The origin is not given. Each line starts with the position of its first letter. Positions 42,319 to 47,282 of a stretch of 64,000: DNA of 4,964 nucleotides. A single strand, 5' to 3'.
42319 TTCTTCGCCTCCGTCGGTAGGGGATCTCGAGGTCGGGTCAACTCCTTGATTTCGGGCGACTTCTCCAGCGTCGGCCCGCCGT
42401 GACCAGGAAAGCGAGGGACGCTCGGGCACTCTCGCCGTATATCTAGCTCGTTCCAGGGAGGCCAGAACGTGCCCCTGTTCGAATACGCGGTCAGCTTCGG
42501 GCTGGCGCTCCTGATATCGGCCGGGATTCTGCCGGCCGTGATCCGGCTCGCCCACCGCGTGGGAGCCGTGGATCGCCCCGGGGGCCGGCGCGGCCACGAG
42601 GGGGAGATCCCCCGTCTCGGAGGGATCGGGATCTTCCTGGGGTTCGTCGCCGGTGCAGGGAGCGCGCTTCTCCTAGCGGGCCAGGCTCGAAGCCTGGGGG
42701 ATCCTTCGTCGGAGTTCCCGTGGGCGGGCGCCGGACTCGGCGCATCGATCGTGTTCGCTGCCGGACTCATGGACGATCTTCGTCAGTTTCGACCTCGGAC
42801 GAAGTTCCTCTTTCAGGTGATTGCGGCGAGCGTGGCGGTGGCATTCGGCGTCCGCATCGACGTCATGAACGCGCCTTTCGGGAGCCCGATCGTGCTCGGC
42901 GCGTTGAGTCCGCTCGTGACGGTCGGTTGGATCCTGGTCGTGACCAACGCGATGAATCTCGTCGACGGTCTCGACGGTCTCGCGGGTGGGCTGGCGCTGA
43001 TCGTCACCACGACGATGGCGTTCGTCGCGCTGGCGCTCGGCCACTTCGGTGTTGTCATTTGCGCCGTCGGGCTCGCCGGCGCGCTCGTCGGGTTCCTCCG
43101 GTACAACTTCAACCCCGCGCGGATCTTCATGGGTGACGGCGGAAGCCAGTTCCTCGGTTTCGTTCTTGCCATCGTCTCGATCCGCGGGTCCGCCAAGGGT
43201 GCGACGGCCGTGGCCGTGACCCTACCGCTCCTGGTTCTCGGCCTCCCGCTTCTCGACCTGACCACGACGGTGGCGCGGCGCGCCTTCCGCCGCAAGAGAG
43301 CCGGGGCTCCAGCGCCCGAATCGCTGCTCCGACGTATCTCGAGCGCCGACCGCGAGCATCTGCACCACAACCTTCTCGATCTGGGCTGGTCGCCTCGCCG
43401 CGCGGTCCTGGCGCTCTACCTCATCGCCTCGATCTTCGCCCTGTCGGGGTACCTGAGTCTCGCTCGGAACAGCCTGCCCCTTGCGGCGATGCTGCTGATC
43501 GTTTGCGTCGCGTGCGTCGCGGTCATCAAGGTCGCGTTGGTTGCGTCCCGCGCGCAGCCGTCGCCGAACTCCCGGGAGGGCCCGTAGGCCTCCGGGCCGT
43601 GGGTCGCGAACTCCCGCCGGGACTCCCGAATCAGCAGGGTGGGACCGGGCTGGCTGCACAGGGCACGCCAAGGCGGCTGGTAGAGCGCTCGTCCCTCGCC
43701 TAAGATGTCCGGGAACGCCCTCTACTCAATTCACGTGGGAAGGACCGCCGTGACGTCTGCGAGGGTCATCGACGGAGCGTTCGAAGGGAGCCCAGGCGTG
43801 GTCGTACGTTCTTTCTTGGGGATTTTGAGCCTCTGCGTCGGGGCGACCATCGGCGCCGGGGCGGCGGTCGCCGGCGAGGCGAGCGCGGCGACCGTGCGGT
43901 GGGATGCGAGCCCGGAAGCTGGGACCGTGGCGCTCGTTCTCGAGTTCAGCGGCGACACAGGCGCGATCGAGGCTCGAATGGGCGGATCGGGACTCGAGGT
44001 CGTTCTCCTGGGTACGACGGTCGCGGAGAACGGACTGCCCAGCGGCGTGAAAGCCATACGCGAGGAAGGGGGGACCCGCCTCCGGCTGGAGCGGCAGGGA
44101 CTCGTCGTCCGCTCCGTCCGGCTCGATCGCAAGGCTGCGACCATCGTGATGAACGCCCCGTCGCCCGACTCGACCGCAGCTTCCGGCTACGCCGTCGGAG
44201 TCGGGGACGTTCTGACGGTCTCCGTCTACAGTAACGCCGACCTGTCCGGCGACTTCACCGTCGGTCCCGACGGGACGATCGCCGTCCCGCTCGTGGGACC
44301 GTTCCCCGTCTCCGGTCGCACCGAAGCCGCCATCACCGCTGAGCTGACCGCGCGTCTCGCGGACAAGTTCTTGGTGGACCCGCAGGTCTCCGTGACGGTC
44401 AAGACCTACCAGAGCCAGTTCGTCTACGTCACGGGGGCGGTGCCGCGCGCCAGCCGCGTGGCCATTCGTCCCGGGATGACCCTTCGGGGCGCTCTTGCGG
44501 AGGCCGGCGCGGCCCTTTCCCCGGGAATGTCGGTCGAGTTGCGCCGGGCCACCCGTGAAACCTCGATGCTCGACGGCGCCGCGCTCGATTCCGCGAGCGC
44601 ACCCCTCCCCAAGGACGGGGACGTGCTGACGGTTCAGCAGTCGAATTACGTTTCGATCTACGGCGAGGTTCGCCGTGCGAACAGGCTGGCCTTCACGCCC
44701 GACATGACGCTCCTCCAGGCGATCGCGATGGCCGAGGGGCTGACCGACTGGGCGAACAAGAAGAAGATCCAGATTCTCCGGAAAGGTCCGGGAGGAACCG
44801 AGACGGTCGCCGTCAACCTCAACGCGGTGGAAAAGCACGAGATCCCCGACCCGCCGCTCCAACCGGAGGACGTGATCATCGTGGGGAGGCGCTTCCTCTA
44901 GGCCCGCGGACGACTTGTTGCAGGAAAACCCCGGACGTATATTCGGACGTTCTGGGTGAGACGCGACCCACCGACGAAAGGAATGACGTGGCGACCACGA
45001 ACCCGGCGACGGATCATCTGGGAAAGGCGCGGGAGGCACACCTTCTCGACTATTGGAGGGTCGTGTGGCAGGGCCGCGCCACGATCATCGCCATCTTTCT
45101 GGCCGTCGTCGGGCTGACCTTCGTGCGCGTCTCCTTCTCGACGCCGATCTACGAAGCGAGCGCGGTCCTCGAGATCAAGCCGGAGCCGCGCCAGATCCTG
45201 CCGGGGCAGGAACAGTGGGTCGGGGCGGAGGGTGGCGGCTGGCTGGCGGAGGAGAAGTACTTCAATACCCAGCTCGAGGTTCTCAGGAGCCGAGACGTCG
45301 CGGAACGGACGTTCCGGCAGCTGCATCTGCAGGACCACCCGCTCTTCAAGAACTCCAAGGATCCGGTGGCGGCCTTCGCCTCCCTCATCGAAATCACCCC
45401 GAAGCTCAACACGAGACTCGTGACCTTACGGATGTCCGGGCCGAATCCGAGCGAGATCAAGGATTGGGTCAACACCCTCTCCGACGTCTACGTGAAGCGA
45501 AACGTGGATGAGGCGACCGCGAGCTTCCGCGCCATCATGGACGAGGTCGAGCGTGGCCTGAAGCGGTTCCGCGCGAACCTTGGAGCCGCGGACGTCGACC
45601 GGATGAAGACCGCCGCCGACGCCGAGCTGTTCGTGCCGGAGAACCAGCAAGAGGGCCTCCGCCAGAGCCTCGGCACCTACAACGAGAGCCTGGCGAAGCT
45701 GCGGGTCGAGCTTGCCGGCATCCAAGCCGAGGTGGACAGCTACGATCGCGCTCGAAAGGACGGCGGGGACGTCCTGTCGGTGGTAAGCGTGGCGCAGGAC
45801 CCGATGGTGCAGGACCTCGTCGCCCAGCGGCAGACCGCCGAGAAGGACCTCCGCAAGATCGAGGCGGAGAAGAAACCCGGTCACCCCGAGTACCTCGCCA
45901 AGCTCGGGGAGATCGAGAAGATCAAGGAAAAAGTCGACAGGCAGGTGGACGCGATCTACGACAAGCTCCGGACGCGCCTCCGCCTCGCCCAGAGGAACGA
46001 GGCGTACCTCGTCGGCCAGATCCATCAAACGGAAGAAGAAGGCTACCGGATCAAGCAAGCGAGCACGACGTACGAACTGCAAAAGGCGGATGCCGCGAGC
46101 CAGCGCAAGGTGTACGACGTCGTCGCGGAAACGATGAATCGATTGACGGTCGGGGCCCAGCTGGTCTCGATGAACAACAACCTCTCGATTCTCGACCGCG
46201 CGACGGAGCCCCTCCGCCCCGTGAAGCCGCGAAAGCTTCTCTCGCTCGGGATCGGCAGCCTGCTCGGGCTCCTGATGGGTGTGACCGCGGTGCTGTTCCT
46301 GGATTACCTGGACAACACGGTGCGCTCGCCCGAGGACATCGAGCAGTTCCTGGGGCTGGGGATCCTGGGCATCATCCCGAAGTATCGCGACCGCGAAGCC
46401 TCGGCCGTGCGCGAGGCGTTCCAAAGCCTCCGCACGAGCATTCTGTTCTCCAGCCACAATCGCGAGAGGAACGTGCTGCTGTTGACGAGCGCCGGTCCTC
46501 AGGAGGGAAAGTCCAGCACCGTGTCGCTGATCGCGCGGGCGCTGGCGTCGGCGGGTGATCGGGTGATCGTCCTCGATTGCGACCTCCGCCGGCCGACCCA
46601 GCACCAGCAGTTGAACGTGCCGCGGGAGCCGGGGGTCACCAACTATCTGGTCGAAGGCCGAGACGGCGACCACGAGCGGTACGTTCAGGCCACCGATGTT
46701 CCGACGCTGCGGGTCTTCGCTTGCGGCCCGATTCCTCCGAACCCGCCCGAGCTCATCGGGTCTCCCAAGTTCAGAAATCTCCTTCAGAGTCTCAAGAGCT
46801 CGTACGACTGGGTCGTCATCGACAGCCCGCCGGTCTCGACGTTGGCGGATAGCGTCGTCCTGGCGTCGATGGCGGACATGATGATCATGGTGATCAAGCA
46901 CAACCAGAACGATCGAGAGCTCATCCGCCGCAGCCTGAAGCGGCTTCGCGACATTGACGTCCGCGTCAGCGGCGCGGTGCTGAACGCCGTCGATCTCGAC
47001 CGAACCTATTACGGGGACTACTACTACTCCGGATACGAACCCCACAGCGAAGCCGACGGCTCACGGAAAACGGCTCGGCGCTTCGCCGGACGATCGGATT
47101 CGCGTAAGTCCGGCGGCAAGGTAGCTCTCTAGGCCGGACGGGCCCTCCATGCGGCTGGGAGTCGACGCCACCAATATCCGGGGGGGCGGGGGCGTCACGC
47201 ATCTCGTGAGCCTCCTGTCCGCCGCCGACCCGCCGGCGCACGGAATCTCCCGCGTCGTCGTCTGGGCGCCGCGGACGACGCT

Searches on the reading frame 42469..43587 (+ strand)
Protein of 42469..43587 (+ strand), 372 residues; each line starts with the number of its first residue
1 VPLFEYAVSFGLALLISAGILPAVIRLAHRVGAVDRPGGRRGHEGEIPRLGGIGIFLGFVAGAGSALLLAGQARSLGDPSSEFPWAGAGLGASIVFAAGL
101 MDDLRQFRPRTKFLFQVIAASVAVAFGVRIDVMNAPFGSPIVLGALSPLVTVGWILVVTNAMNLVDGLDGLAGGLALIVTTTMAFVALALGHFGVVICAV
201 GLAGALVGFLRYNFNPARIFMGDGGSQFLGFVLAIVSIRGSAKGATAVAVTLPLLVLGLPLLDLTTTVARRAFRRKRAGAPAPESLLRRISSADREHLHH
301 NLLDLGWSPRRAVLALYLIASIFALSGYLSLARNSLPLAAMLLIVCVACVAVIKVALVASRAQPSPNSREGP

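Call 68: search_protein_families(library=pfam, proteins=[window:42469-43587:+], max_evalue=0.00001)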
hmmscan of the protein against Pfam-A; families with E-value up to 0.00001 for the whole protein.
window:42469-43587:+ (372 aa): 1 family
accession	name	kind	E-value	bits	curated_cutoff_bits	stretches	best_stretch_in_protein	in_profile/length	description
PF00953.26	Glycos_transf_4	-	2.3e-39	135.4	27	1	87-240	3-159/160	Glycosyl transferase family 4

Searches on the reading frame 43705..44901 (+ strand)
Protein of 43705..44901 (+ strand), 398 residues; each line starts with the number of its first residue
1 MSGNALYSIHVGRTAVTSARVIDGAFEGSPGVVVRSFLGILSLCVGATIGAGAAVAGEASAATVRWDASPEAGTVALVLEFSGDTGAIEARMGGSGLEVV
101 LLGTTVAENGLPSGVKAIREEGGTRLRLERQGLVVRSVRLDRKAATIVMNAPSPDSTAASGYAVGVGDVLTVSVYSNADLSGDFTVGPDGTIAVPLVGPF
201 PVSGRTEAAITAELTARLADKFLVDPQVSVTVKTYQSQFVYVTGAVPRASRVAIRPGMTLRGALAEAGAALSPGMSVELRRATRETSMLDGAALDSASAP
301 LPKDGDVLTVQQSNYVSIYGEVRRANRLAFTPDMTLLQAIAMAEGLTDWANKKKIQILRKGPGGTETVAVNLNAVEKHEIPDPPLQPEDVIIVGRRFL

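Call 68: search_protein_families(library=pfam, proteins=[window:43705-44901:+], max_evalue=0.00001)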
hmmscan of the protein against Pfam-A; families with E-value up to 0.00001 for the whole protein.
window:43705-44901:+ (398 aa): 3 families
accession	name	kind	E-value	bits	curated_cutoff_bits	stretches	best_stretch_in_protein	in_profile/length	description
PF02563.21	Poly_export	-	4.3e-22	78.5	28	1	158-233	3-77/77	Polysaccharide biosynthesis/export protein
PF10531.15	SLBB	-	1.4e-15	57.3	27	1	315-367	1-52/55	SLBB domain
PF22461.2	SLBB_2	-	2.3e-14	53.7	27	1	316-393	3-79/79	SLBB domain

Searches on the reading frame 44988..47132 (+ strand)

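Call 25: search_protein_families(library=pfam, proteins=[window:44988-47132:+], max_evalue=0.00001)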
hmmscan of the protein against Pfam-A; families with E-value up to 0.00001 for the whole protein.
window:44988-47132:+ (714 aa): 3 families
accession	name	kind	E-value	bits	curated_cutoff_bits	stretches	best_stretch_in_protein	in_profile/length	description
PF02706.20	Wzz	-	7.3e-10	39.5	25.5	1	19-112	5-91/91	Chain length determinant protein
PF13807.11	GNVR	-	4.2e-09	36.6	27.7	1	366-437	10-79/82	G-rich domain on putative tyrosine kinase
PF13614.12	AAA_31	-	1.4e-07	32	27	1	507-640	14-151/177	AAA domain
